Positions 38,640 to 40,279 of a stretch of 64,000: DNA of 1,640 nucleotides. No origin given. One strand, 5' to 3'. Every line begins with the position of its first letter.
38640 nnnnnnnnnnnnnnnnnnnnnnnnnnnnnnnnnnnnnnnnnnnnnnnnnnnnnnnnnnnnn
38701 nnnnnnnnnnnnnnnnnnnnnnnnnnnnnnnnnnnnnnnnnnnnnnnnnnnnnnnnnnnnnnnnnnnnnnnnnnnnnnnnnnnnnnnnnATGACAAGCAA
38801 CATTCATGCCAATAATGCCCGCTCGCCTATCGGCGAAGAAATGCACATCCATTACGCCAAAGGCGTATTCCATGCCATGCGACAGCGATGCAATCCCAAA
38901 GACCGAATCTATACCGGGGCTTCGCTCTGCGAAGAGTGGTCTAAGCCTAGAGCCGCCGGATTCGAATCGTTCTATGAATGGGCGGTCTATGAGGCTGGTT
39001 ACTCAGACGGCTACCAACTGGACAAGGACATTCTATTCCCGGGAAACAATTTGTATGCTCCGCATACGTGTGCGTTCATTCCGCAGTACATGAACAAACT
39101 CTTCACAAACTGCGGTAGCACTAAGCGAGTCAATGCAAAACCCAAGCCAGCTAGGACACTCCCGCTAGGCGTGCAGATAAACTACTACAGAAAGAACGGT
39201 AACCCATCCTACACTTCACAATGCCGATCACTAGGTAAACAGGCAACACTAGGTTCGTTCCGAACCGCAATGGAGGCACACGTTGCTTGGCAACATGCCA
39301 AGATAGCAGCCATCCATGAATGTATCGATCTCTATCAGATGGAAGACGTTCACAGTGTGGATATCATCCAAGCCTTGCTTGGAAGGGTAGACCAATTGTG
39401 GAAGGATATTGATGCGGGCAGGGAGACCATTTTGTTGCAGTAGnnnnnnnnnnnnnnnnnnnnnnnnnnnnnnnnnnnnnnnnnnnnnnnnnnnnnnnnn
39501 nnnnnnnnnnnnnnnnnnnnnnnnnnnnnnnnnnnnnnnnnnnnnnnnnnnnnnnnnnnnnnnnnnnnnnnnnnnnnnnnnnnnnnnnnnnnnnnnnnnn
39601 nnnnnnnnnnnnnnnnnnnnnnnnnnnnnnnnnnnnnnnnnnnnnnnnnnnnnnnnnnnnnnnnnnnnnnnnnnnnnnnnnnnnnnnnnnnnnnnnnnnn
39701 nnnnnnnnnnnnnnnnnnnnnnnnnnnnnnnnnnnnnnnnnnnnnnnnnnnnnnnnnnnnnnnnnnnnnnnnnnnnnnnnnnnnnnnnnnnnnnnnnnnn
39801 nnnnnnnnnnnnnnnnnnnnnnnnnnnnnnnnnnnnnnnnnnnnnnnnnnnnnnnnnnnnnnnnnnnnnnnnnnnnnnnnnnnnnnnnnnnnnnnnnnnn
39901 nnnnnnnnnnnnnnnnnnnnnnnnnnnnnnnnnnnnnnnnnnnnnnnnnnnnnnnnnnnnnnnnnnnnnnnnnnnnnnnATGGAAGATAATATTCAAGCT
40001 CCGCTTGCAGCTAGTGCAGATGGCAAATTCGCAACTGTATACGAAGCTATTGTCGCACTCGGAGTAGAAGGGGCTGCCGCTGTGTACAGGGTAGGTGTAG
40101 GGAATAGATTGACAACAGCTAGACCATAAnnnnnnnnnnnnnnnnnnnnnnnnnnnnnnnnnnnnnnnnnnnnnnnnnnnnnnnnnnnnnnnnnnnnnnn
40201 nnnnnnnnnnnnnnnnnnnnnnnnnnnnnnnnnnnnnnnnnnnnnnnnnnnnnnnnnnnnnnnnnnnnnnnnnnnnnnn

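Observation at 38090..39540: Strand-switch region with four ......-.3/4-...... palindromes bracketing a lone homing-endonuclease gene, plus a 16-bp perfect palindrome and direct repeats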

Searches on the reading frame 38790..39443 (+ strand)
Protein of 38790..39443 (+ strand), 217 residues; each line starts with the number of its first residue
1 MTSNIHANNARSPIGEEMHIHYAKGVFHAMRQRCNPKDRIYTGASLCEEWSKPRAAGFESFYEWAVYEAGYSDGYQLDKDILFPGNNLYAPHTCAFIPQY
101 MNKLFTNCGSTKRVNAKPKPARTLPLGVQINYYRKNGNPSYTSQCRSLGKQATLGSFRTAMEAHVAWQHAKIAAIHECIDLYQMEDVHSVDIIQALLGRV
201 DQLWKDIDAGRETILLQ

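Call 42: search_protein_families(library=phrogs, proteins=[window:38790-39443:+], max_evalue=0.01)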
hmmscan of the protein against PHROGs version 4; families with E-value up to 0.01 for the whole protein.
window:38790-39443:+ (217 aa): 5 families
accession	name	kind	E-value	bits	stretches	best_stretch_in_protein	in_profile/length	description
phrog_953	-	DNA, RNA and nucleotide metabolism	2.9e-70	238.7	1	3-216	200-401/420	HNH endonuclease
phrog_374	-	DNA, RNA and nucleotide metabolism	1.2e-20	74.9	1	25-196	274-428/617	HNH endonuclease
phrog_30929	-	unknown function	4.2e-16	59.9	1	37-213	57-218/413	-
phrog_2081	-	DNA, RNA and nucleotide metabolism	1.2e-12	48.7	1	23-107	105-196/433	HNH endonuclease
phrog_3377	-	DNA, RNA and nucleotide metabolism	6.2e-06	27.2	1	23-102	14-90/196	HNH endonuclease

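Call 43: search_protein_families(library=pfam, proteins=[window:38790-39443:+], max_evalue=0.1)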
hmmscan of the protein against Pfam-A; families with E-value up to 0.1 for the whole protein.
window:38790-39443:+ (217 aa): 0 families

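Call 60: search_solved_structures(query=window:38790-39443:+, max_evalue=10, show_alignments=2)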
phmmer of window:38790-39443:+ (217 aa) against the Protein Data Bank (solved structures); distinct sequences matched with E-value up to 10: 1.
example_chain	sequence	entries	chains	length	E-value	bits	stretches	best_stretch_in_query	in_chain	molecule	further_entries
8y7v_A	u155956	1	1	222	1.1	12.1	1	106-151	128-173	Alpha-globin transcription factor CP2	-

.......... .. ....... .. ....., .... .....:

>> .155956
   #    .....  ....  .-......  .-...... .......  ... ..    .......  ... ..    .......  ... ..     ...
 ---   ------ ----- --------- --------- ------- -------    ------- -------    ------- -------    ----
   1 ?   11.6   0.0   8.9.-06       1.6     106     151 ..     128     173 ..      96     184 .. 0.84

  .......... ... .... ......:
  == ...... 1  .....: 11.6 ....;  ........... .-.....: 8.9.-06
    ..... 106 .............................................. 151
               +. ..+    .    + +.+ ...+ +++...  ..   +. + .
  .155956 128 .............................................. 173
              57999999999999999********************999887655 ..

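Call 61: search_protein_families(library=ncbifam, proteins=[window:38790-39443:+], max_evalue=1)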
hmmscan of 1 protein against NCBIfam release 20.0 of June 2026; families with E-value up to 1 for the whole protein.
window:38790-39443:+ (217 aa): 0 families

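Call 62: find_homologous_proteins(query=window:38790-39443:+, max_evalue=0.001)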
Query window:38790-39443:+ (217 aa): 7 proteins with E <= 0.001 among 54 candidates.
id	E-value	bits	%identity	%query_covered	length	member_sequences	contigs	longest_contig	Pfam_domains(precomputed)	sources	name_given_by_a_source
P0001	1.0e-144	498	97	100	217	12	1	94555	-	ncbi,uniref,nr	ncbi:HNH endonuclease [Pseudomonas phage vB_PaeM_MAG1]|uniref:AP2 domain protein n=1 Tax=Pseudomonas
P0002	1.8e-80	288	63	100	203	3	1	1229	-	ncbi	-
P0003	7.7e-71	256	58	100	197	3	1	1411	-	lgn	-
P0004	1.6e-68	249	57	100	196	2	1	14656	-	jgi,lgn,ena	-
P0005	2.7e-68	248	56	100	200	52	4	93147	-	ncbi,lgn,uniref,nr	ncbi:HNH endonuclease [Pseudomonas phage PAK_P4]|uniref:HNH homing endonuclease n=1 Tax=Pseudomonas 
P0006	8.5e-66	240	55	100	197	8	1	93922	-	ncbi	ncbi:hypothetical protein [Pseudomonas phage vB_PaeM_PS3]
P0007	8.3e-21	93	37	84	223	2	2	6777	-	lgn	-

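Call 72: predict_structure(alignment_id=A1)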
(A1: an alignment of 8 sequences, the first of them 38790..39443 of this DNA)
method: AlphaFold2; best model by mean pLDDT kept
length: 217 residues; sequences in the alignment: 8
mean_pLDDT: 54.2   pTM: 0.47
mean pLDDT of the five models: 54.2, 52.8, 50.5, 50.2, 49.4
residues with pLDDT >= 90: 0; 70-90: 39; 50-70: 90; < 50: 88
segments of 3 or more residues with pLDDT < 50: 1-18, 39-44, 69-123, 212-217
pLDDT, mean of each block of 10 residues (from residue 1): 30 45 65 57 54 73 58 36 37 41 36 37 53 61 60 71 73 70 58 66 72 37
secondary structure, 60 per line:
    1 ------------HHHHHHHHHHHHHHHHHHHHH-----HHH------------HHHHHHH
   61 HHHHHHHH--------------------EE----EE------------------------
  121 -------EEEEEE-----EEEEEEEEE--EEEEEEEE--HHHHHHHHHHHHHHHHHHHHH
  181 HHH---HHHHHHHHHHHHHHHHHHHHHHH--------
elements in order: H13-33 H54-68 E128-133 E139-147 E150-157 H160-183 H187-209

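Call 73: search_protein_families(library=pfam, alignment_id=A1, max_evalue=5)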
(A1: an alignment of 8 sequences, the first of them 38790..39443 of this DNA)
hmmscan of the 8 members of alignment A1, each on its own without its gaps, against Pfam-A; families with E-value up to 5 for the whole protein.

A. member 1, window:38790-39443:+ (217 aa): 0 families

B. families by the number of members that match (of 8 scanned): 1 family
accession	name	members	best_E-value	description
PF13773.12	DUF4170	1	0.093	Domain of unknown function (DUF4170)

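Call 74: search_solved_structures(query=A1, max_evalue=10, show_alignments=3)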
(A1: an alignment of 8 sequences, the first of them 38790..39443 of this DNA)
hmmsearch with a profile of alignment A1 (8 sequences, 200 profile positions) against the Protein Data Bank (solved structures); distinct sequences matched with E-value up to 10: 0.

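Call 99: search_protein_representatives(alignment_id=A1)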
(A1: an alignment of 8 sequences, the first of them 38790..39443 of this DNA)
Query: 8 sequences, 200 profile positions. Proteins with E-value up to 0.001 (for the whole library): 9626; up to 1e-10: 4657; up to 1e-30: 24. The best 150 are listed.
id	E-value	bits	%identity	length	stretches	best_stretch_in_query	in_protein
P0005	6.9e-110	381.7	-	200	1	1-200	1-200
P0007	1.1e-68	247.2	-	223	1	2-199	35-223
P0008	1.2e-39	152.4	-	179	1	14-199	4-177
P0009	1.3e-39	152.4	-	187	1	15-196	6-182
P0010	2.7e-37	144.7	-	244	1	17-199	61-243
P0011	2.4e-36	141.6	-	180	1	15-196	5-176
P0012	1.8e-35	138.8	-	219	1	18-199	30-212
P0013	1.8e-35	138.8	-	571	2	19-181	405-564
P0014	1.9e-34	135.5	-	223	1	19-199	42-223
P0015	2.2e-34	135.3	-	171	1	20-190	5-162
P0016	2.3e-33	132.0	-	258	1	11-196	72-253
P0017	2.3e-33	131.9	-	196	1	24-196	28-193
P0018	4.7e-33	130.9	-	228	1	12-196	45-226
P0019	4.8e-32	127.6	-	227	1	25-199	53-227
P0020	7.5e-32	127.0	-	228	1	17-199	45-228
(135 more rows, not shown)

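Call 101: search_protein_families(library=pfam, alignment_id=A2, max_evalue=0.01)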
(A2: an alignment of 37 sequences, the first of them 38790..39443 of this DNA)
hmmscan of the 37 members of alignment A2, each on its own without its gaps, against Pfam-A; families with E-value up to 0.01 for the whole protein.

A. member 1, window:38790-39443:+ (217 aa): 0 families

B. families by the number of members that match (of 37 scanned): 0 families

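Call 103: search_solved_structures(query=A2, max_evalue=10, show_alignments=3)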
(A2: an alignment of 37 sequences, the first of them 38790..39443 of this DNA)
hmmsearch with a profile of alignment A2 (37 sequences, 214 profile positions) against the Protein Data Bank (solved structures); distinct sequences matched with E-value up to 10: 17.
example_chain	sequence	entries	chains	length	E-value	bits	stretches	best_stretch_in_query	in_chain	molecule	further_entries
7wq5_A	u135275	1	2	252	0.12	15.1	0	126-171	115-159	Ethylene-responsive transcription factor WRI1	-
3ipx_A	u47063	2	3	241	0.2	14.3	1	45-90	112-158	Deoxycytidine kinase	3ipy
4jlj_A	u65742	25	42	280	0.21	14.3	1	45-90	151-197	Deoxycytidine kinase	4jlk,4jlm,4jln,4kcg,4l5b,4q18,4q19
2a2z_A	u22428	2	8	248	0.21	14.3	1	45-90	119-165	Deoxycytidine kinase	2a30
2no0_A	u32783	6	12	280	0.21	14.3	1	45-90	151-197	Deoxycytidine kinase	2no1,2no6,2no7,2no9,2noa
3qej_A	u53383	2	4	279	0.21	14.2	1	45-90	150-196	Deoxycytidine kinase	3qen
2zi4_A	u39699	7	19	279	0.21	14.2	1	45-90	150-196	Deoxycytidine kinase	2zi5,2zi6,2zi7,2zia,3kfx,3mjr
2zi3_A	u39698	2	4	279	0.22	14.2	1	45-90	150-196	Deoxycytidine kinase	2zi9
1p5z_B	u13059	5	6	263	0.23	14.1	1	45-90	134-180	Deoxycytidine kinase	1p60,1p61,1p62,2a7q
2qrn_A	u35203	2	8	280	0.26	14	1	45-90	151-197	Deoxycytidine kinase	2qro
3qeo_A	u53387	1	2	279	0.27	13.9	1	45-90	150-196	Deoxycytidine kinase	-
5mqj_A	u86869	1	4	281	0.28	13.8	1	45-90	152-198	Deoxycytidine kinase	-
2mhe_A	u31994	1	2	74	0.29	13.8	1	146-180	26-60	Uncharacterized protein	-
5mql_A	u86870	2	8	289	0.3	13.8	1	45-90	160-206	Deoxycytidine kinase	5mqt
3hp1_A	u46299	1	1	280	0.3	13.8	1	45-90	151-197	Deoxycytidine kinase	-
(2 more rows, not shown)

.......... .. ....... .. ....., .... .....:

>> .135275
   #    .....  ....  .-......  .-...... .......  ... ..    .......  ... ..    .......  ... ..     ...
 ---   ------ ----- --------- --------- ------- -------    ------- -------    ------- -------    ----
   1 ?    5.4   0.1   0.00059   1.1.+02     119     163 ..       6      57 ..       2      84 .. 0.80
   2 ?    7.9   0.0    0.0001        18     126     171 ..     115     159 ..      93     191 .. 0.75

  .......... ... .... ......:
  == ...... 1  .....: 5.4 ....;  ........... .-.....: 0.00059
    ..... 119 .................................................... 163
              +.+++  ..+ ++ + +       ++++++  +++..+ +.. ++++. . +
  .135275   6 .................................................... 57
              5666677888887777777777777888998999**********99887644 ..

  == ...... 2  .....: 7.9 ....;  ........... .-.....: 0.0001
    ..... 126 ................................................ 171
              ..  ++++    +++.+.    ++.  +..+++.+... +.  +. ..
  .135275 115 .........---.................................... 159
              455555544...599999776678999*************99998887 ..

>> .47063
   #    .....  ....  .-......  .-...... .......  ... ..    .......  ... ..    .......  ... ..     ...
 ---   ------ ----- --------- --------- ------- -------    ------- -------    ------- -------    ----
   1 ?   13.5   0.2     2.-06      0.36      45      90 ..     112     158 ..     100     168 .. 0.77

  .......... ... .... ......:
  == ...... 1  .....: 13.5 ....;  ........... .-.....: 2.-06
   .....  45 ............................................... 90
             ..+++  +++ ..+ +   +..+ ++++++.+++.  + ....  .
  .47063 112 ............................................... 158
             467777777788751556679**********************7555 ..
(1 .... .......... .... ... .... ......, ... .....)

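Call 109: predict_structure(alignment_id=A2)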
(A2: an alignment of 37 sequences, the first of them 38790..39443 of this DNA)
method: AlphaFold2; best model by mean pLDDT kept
length: 217 residues; sequences in the alignment: 37
mean_pLDDT: 89.0   pTM: 0.83
mean pLDDT of the five models: 89.0, 88.4, 87.9, 87.4, 87.3
residues with pLDDT >= 90: 168; 70-90: 19; 50-70: 21; < 50: 9
segments of 3 or more residues with pLDDT < 50: 4-9
pLDDT, mean of each block of 10 residues (from residue 1): 49 73 96 90 91 96 94 94 95 97 80 56 88 92 95 96 97 98 96 97 98 90
secondary structure, 60 per line:
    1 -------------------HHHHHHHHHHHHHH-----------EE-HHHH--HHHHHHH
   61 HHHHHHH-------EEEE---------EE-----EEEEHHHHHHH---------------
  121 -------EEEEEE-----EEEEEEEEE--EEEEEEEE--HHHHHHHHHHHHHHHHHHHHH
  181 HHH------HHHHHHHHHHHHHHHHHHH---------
elements in order: H20-33 H48-51 H54-67 E75-78 E95-98 H99-105 E128-133 E139-147 E150-157 H160-183 H190-208

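Call 111: fold_search(model_id=the predicted structure, library=pdb)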
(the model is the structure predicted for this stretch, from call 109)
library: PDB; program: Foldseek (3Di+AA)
matches with E <= 10: 270; with E <= 0.001: 0
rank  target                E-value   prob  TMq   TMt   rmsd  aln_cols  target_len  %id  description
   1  7et5                  1.2e-01  0.63  0.17  0.36   9.6        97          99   20  Crystal structure of Arabidopsis TEM1 AP2 domain (released 2021-09-15)
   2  8ww9_H                2.0e-01  0.11  0.19  0.07  17.6       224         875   10  Structure of ADP-Form AsfvPrimPol Dodecamer (released 2025-04-30)
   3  7et4_A                3.9e-01  0.30  0.18  0.35  11.3       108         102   19  Crystal structure of Arabidopsis TEM1 AP2 domain (released 2021-09-15)
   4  6gfa                  4.1e-01  0.07  0.15  0.10  18.7       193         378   12  Structure of Nucleotide binding domain of HSP110, ATP and Mg2+ complexed (released 2019-05-08)
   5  6txj_B                1.2e+00  0.66  0.21  0.27   1.9        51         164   22  Crystal structure of thermotoga maritima A42V E65D Ferritin (released 2021-07-28)
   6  2l2m_MODEL_1_A        1.3e+00  0.41  0.18  0.47   5.1        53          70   21  Solution structure of the second dsRBD of HYL1 (released 2010-09-29)
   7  9iwa_F                1.7e+00  0.08  0.17  0.06  10.1        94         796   13  Structure of apo AsfvPrimPol with dodecamer (released 2025-12-24)
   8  7wq5_A                1.8e+00  0.54  0.20  0.25   5.8        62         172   21  Crystal structure of Arabidopsis transcriptional factor WRINKLED1 with dsDNA (released 2022-08-31)
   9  4it4_E                1.8e+00  0.04  0.12  0.12  13.8       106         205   10  Crystal structure of residues 1-211 of CG17282 (released 2013-08-14)
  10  7nqr_A                1.9e+00  0.06  0.13  0.08  13.9        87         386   17  Plasmodium falciparum Hsp70-x chaperone nucleotide binding domain in complex with Z287256168 (released 2021-03-10)
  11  9p6i_B                2.0e+00  0.05  0.13  0.15  21.4       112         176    9  Crystal Structure of the Histidine Kinase VC2136 from Vibrio cholerae serotype O1 (released 2025-08-20)
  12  4r42_C                2.2e+00  0.63  0.20  0.20   1.6        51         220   14  Crystal structure of KatB, a manganese catalase from Anabaena PCC7120 (released 2015-08-19)
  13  1vlg_A                2.2e+00  0.51  0.21  0.27   1.9        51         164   22  Crystal structure of Ferritin (TM1128) from Thermotoga maritima at 2.00 A resolution (released 2004-08-17)
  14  1s3q_A                2.2e+00  0.47  0.21  0.27   1.9        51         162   16  Crystal structures of a novel open pore ferritin from the hyperthermophilic Archaeon Archaeoglobus fulgidus (released 2005-04-12)
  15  6zyi                  2.2e+00  0.05  0.13  0.08  14.0        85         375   13  Crystal structure of HSP70 ATPase domain in complex with ADP and calcium (released 2020-12-16)
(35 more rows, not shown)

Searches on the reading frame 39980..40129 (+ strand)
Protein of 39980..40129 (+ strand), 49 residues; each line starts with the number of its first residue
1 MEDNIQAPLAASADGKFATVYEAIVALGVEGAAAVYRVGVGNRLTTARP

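Call 42: search_protein_families(library=phrogs, proteins=[window:39980-40129:+], max_evalue=0.01)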
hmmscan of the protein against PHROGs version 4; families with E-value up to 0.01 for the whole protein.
window:39980-40129:+ (49 aa): 2 families
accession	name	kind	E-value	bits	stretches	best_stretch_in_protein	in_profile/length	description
phrog_8631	-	unknown function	3.6e-37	127.3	1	1-49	1-49/52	-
phrog_29136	-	unknown function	0.00079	20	1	31-49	253-271/271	-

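Call 43: search_protein_families(library=pfam, proteins=[window:39980-40129:+], max_evalue=0.1)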
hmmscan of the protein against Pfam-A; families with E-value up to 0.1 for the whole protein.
window:39980-40129:+ (49 aa): 0 families
